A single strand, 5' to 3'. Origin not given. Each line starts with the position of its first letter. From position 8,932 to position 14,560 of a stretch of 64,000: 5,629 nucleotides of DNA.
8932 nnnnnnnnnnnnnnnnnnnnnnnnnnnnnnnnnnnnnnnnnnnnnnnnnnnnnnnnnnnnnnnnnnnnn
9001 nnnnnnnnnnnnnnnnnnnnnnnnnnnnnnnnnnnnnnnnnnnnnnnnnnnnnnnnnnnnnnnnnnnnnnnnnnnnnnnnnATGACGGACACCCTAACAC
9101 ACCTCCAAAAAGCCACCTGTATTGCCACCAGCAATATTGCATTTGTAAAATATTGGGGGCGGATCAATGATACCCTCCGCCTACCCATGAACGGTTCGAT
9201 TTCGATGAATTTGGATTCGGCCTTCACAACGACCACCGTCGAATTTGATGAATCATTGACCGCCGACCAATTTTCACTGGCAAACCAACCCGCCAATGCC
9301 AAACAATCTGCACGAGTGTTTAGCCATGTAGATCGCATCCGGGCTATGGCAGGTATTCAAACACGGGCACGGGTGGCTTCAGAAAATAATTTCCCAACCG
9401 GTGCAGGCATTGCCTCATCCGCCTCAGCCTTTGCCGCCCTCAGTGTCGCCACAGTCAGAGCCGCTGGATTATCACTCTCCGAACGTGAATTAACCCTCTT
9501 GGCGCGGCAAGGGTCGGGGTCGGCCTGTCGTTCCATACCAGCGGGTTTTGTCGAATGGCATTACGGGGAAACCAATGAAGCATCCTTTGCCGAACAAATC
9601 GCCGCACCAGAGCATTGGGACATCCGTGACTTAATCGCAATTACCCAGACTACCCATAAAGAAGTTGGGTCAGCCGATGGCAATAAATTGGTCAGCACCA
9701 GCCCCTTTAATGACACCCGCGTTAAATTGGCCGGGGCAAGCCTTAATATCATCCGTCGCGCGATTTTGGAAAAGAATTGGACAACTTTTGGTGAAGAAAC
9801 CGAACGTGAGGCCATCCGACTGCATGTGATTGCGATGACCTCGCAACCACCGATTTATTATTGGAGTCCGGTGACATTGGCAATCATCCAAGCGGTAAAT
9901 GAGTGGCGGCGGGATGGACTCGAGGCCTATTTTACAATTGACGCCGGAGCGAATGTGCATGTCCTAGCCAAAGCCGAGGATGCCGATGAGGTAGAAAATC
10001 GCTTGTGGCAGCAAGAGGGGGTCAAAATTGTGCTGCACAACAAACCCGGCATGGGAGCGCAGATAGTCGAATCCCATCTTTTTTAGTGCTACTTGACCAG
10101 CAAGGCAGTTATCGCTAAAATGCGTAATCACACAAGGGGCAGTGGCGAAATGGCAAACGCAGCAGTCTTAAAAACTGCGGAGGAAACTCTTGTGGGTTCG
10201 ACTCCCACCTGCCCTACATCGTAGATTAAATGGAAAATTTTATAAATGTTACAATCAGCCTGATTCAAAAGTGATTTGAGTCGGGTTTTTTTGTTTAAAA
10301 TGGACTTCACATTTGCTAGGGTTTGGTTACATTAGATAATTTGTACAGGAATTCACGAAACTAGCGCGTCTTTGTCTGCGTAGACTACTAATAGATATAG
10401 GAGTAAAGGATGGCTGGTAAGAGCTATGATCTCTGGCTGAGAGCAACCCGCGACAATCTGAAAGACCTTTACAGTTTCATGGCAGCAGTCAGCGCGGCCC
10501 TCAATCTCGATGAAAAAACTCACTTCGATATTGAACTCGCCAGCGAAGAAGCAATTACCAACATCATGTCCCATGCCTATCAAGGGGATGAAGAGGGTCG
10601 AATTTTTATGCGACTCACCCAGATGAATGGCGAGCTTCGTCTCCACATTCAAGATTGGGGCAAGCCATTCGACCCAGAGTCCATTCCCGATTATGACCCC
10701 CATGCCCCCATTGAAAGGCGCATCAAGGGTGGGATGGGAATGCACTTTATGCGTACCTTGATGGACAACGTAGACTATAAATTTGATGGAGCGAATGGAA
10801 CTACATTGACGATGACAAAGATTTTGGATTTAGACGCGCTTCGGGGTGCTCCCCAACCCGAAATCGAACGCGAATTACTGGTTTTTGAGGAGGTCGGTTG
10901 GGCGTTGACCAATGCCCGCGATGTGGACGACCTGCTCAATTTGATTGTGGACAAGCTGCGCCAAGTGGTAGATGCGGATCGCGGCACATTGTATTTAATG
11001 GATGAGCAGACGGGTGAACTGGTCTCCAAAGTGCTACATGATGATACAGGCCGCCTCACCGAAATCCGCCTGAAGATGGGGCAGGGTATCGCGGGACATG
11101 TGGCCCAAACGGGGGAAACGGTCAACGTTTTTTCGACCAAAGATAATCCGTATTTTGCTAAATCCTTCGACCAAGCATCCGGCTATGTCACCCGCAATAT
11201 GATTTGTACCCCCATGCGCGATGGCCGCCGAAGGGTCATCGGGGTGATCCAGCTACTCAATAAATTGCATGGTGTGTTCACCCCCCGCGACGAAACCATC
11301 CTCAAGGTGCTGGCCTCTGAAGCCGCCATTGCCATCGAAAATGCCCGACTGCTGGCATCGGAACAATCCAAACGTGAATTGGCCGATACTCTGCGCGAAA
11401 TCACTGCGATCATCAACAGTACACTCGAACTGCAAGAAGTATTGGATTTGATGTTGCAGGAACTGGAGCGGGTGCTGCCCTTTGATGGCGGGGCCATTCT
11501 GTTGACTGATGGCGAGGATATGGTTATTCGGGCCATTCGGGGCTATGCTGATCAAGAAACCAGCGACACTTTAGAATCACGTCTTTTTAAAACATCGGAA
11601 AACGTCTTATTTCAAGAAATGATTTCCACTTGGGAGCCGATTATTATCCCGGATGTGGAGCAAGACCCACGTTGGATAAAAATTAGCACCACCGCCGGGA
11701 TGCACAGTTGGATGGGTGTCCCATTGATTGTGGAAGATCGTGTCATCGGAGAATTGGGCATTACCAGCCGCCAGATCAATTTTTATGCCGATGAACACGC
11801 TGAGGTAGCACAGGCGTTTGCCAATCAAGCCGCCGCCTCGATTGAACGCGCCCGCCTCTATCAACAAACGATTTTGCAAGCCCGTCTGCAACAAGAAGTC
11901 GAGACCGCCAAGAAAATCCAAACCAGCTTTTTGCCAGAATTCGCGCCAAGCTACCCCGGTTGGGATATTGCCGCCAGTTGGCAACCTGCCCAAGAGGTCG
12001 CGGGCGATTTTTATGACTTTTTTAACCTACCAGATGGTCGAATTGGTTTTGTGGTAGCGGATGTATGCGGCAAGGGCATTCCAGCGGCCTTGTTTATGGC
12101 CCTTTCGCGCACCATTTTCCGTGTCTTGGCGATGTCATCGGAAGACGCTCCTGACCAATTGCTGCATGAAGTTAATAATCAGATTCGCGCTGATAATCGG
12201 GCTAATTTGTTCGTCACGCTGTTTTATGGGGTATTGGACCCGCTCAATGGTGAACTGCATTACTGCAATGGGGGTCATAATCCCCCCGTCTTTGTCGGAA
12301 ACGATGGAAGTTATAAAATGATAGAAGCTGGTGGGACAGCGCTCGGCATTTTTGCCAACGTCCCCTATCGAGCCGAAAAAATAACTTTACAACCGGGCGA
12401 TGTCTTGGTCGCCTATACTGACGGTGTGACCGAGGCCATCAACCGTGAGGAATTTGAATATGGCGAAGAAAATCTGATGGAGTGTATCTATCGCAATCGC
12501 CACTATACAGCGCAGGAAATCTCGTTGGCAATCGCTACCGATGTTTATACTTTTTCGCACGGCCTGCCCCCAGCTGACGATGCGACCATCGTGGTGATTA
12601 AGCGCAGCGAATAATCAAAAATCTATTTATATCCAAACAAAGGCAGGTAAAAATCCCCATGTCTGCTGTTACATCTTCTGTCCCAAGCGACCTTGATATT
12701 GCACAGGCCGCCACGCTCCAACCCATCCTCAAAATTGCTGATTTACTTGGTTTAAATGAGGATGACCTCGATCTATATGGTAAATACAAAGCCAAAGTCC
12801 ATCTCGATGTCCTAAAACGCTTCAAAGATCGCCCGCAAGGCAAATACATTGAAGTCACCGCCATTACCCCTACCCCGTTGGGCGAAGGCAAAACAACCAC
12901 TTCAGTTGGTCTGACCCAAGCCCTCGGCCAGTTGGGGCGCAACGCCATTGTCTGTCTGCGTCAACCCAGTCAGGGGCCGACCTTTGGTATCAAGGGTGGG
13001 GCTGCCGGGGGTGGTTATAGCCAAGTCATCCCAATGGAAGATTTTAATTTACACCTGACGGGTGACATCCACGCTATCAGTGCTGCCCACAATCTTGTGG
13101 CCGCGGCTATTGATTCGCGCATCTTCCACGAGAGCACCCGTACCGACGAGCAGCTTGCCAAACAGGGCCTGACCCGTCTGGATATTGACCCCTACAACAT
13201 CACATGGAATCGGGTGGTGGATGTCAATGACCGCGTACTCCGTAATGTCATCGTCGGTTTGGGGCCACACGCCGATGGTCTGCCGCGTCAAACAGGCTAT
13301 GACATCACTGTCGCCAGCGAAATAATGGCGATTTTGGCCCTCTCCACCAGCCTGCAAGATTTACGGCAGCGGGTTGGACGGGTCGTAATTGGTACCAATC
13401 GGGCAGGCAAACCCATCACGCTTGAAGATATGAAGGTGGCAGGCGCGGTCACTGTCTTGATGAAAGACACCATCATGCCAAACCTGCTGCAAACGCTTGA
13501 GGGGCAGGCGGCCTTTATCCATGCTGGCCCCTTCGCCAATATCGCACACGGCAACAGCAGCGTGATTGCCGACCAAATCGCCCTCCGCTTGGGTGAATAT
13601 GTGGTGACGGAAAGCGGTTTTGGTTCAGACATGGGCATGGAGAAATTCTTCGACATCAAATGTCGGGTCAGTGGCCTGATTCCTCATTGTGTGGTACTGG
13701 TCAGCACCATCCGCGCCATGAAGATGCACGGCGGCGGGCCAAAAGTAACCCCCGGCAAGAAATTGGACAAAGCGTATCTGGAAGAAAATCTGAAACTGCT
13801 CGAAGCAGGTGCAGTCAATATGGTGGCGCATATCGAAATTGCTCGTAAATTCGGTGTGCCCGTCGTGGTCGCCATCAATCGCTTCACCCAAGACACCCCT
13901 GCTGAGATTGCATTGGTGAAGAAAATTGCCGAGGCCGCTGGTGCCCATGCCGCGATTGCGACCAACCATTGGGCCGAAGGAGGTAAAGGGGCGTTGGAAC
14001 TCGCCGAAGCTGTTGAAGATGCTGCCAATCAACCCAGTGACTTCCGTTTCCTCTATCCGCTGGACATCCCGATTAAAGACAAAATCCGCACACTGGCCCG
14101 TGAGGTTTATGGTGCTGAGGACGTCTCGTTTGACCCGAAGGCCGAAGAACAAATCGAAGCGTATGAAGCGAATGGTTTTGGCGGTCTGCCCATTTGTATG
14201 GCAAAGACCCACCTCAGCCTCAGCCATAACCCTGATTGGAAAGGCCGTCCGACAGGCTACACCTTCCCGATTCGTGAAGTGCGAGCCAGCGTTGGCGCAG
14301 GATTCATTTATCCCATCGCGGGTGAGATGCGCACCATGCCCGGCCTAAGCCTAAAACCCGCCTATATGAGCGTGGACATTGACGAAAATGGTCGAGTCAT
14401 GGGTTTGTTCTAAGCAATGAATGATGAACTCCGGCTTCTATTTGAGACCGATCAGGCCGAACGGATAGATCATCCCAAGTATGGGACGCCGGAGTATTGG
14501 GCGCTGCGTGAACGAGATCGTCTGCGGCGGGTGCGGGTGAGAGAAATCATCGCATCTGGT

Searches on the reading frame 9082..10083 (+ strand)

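Call 42: search_protein_families(library=pfam, proteins=[window:9082-10083:+], max_evalue=0.0001)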
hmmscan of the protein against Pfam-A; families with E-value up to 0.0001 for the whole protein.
window:9082-10083:+ (334 aa): 3 families
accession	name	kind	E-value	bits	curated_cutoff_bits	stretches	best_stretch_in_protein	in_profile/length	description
PF22700.2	MVD-like_N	-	3e-57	193.1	27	1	15-170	1-157/157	Diphosphomevalonate decarboxylase-like N-terminal domain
PF18376.6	MDD_C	-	3.8e-18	66.4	23.2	1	184-308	2-130/186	Mevalonate 5-diphosphate decarboxylase C-terminal domain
PF00288.32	GHMP_kinases_N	-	3.5e-08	34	22.3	1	85-149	9-71/87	GHMP kinases N terminal domain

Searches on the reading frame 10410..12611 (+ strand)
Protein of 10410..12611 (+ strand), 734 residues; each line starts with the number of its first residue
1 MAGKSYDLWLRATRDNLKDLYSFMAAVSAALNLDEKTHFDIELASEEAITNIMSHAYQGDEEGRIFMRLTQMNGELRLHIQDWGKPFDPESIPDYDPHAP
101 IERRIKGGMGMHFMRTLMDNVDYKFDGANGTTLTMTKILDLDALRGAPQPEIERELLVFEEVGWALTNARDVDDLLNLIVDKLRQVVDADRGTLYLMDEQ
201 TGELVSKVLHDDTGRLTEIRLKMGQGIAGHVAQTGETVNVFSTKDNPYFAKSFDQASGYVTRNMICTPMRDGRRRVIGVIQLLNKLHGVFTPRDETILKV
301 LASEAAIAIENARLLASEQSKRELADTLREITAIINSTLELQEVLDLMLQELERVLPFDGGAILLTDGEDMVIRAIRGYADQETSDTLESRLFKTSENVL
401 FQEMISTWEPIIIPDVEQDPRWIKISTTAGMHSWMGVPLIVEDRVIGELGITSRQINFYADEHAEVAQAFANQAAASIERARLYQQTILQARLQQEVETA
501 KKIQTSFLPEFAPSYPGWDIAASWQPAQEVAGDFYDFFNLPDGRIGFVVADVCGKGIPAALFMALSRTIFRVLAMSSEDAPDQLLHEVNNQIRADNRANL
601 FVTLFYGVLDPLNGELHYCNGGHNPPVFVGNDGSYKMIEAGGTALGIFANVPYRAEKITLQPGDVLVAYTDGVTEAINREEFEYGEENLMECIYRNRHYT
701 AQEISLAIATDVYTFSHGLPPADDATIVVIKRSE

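Call 42: search_protein_families(library=pfam, proteins=[window:10410-12611:+], max_evalue=0.0001)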
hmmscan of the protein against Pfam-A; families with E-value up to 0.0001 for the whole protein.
window:10410-12611:+ (734 aa): 5 families
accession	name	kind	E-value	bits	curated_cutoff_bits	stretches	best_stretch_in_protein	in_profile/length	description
PF07228.17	SpoIIE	-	2.4e-50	171.6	25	1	541-732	1-191/192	Stage II sporulation protein E (SpoIIE)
PF13185.12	GAF_2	-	2.7e-40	138.1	28.6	2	339-479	2-136/136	GAF domain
PF01590.32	GAF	-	7.8e-38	130.5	22.4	2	171-309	1-133/133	GAF domain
PF13581.12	HATPase_c_2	-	2.9e-27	95.6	27.4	1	11-137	2-127/127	Histidine kinase-like ATPase domain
PF13492.12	GAF_3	-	4.6e-26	92.2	27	2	171-311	1-129/129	GAF domain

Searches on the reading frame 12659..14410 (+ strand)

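Call 42: search_protein_families(library=pfam, proteins=[window:12659-14410:+], max_evalue=0.0001)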
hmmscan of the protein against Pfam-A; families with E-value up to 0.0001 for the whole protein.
window:12659-14410:+ (584 aa): 1 family
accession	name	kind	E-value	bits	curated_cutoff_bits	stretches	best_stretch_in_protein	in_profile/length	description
PF01268.25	FTHFS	-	1.7e-259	862.2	27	1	10-584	2-556/556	Formate--tetrahydrofolate ligase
